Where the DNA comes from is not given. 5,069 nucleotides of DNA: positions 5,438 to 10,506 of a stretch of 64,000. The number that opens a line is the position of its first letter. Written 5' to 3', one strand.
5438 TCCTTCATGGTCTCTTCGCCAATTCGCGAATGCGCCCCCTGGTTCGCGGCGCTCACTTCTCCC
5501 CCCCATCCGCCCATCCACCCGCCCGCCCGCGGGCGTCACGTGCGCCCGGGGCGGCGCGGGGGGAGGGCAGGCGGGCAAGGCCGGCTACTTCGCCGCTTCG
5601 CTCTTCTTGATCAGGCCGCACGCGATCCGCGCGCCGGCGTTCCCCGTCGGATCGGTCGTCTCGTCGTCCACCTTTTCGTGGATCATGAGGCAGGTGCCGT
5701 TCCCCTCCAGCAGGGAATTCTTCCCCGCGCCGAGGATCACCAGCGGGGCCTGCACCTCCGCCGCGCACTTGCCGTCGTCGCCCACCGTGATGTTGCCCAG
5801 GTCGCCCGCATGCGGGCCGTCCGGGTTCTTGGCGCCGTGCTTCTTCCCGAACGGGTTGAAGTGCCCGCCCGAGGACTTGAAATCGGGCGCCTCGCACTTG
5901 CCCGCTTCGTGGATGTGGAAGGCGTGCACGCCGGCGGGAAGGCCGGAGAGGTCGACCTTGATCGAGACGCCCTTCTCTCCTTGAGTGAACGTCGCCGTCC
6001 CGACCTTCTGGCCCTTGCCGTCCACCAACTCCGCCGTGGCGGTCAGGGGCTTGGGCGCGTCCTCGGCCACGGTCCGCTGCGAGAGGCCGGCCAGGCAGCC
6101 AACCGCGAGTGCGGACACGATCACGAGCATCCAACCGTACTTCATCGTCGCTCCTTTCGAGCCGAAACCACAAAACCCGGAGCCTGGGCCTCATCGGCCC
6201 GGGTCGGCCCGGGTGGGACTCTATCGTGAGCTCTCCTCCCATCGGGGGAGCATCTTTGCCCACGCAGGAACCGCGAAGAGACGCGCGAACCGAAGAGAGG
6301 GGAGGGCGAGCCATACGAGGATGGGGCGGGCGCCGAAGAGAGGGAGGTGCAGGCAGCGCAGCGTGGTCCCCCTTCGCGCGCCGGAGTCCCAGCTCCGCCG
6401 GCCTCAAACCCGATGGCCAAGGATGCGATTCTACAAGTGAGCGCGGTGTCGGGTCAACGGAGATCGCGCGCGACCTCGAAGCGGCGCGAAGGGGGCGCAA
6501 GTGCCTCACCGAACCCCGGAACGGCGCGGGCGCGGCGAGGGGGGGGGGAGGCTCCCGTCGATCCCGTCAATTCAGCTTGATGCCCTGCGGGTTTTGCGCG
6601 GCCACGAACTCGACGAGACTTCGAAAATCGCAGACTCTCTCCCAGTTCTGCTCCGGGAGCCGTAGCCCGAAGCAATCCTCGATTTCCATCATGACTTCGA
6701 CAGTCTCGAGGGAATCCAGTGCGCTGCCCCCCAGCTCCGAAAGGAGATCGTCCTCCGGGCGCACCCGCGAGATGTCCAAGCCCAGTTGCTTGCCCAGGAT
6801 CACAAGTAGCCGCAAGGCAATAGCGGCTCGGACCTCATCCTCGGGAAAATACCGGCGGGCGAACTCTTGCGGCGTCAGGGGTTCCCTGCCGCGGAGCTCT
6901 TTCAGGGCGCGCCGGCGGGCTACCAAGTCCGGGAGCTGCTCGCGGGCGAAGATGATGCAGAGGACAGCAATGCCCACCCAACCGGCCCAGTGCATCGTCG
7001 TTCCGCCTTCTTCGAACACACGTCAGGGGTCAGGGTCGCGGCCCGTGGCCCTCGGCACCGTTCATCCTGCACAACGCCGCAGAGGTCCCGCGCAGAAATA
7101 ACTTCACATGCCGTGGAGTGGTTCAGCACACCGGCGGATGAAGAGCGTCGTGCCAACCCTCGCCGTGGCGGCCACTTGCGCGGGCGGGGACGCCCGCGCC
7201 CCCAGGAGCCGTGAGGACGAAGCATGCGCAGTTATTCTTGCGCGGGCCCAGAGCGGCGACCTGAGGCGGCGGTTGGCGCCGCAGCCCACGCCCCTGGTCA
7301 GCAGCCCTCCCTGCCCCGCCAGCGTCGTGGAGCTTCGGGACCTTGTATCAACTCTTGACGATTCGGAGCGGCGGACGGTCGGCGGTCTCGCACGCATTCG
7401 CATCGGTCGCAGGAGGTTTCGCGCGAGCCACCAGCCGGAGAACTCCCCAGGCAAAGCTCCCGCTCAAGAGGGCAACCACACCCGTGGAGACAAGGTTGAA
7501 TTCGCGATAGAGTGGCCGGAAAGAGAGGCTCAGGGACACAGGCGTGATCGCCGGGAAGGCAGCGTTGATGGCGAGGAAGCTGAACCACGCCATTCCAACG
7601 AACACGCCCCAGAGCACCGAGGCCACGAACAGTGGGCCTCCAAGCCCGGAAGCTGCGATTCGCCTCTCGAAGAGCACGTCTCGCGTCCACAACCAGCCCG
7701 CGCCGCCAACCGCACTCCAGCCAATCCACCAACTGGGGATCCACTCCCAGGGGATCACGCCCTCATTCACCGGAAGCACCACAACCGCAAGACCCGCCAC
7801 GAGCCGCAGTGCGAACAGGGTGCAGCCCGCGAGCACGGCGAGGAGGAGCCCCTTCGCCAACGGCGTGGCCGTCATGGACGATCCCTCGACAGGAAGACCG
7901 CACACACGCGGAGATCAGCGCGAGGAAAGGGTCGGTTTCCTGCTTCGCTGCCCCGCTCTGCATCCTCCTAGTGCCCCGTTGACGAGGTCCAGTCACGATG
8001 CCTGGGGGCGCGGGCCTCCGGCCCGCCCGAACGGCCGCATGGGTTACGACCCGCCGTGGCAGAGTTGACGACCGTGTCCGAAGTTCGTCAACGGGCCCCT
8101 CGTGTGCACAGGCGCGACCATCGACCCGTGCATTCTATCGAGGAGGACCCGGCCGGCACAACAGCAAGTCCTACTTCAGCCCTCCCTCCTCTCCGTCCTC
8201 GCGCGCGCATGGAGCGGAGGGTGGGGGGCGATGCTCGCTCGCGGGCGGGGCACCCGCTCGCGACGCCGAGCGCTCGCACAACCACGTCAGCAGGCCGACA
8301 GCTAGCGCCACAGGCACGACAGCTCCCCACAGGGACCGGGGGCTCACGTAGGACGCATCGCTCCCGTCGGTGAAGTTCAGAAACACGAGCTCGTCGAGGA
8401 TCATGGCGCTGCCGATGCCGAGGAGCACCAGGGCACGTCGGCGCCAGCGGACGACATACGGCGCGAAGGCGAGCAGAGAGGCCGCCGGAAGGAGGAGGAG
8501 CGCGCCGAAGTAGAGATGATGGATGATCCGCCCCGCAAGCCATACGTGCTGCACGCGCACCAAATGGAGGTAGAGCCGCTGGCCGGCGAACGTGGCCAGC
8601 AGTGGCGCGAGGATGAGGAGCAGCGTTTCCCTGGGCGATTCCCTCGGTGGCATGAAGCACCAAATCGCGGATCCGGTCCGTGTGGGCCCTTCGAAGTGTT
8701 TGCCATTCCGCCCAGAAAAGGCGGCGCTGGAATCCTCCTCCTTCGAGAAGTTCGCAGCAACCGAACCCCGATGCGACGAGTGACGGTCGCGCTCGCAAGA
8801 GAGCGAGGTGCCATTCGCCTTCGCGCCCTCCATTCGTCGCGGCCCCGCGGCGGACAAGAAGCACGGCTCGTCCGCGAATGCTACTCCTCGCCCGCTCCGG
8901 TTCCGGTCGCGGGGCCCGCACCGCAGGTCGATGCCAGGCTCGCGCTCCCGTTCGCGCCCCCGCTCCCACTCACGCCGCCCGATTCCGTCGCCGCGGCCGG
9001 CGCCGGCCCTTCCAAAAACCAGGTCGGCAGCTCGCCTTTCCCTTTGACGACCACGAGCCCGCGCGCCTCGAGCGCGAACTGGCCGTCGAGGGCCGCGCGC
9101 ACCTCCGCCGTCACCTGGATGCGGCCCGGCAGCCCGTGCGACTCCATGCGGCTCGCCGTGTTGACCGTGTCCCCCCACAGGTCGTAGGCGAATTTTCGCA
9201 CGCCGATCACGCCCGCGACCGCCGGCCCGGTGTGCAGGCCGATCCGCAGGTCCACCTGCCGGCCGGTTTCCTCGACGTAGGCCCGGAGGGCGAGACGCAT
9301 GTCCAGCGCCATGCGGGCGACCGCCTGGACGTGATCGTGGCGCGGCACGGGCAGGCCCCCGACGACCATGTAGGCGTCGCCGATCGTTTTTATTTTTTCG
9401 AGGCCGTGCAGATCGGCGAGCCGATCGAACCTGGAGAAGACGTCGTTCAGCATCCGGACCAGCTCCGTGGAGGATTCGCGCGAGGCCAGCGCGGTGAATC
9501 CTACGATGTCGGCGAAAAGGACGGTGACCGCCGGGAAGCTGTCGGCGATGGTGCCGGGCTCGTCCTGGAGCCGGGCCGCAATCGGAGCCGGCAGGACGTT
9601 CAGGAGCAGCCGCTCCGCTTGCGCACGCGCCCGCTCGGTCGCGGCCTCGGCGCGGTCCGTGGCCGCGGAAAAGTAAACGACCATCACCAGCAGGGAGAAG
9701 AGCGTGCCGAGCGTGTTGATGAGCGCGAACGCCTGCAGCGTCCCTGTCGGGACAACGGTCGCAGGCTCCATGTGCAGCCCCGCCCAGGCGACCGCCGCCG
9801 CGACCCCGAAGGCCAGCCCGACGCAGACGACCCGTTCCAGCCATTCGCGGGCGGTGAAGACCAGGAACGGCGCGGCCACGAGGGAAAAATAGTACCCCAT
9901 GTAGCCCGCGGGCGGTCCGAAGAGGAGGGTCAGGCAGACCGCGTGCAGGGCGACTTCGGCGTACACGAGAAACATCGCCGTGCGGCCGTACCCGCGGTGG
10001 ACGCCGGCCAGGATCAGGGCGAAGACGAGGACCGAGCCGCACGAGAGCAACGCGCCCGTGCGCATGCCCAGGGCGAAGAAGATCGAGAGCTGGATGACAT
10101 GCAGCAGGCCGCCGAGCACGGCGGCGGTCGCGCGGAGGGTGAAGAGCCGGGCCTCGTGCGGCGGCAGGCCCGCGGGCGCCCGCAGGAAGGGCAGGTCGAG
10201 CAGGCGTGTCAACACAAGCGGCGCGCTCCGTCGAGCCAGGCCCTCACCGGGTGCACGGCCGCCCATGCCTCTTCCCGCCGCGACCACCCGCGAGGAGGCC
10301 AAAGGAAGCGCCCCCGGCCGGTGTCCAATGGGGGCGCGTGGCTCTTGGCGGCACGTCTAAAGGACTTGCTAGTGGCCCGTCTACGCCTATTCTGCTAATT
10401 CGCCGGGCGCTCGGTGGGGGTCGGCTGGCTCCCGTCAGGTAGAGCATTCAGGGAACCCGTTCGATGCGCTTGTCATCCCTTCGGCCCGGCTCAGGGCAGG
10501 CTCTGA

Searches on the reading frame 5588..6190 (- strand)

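Call 67: search_protein_families(library=pfam, proteins=[window:5588-6190:-], max_evalue=0.001)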
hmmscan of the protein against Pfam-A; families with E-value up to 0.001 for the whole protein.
window:5588-6190:- (201 aa): 1 family
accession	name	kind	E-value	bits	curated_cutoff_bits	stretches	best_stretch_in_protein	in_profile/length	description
PF00080.25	Sod_Cu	-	2e-42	145.2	28.9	1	64-194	3-133/133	Copper/zinc superoxide dismutase (SODC)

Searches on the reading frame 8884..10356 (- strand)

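Call 67: search_protein_families(library=pfam, proteins=[window:8884-10356:-], max_evalue=0.001)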
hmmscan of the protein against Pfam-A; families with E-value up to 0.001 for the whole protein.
window:8884-10356:- (491 aa): 1 family
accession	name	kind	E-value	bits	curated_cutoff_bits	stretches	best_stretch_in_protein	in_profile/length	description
PF00211.25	Guanylate_cyc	-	1.8e-64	217.1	21.9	1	272-450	4-183/183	Adenylate and Guanylate cyclase catalytic domain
